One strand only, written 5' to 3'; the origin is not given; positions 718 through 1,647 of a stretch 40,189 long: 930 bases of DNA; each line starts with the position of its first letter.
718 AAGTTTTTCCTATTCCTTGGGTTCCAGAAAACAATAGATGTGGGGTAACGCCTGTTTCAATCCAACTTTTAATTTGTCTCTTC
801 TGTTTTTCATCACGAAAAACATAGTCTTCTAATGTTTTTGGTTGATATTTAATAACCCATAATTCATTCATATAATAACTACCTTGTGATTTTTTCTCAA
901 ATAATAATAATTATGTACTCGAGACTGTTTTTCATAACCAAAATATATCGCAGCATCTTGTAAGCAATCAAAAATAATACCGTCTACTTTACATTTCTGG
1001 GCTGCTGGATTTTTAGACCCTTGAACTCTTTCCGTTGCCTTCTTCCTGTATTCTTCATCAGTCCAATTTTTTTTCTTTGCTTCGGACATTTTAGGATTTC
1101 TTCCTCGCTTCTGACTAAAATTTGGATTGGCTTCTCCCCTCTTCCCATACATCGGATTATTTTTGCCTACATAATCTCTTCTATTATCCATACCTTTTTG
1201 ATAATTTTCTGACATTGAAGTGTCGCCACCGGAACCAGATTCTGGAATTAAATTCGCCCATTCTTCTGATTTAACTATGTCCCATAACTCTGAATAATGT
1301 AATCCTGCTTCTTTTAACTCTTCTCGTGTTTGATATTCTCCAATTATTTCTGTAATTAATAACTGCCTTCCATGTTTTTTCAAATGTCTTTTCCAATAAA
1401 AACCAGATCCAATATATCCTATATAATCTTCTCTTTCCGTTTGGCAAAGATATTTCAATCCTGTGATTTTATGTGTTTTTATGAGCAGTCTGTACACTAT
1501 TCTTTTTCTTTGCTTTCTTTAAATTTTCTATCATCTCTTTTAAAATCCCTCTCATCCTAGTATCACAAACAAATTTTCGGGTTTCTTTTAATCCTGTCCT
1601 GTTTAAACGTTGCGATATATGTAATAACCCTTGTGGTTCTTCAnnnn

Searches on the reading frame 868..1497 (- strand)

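Call 93: search_protein_families(library=phrogs, alignment_id=A5, max_evalue=0.00001)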
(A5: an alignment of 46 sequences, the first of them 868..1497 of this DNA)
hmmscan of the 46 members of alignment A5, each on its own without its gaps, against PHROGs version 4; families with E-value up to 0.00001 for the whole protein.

A. member 1, window:868-1497:- (209 aa): 1 family
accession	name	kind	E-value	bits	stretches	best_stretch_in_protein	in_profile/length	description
phrog_314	-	DNA, RNA and nucleotide metabolism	1.7e-09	38.2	1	10-205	187-393/574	homing endonuclease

B. families by the number of members that match (of 46 scanned): 59 families (the first 25 are shown)
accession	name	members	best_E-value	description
phrog_314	-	3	2e-44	homing endonuclease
phrog_15577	-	1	4.1e-74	-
phrog_293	-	1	1.9e-67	ABC transporter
phrog_20458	-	1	6e-61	-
phrog_857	-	1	3.1e-57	-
phrog_10912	-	1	8.8e-56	kinase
phrog_3677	-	1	1.1e-53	protease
phrog_11127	-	1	1.9e-51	DNA polymerase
phrog_652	-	1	1.8e-44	-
phrog_229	-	1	1.2e-42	MazG-like pyrophosphatase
phrog_432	-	1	7.2e-41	Hsp20 heat shock protein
phrog_22758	-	1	1.2e-38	MazG-like pyrophosphatase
phrog_4899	-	1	3e-38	-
phrog_655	-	1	1.5e-36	homing endonuclease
phrog_18358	-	1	1.9e-34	-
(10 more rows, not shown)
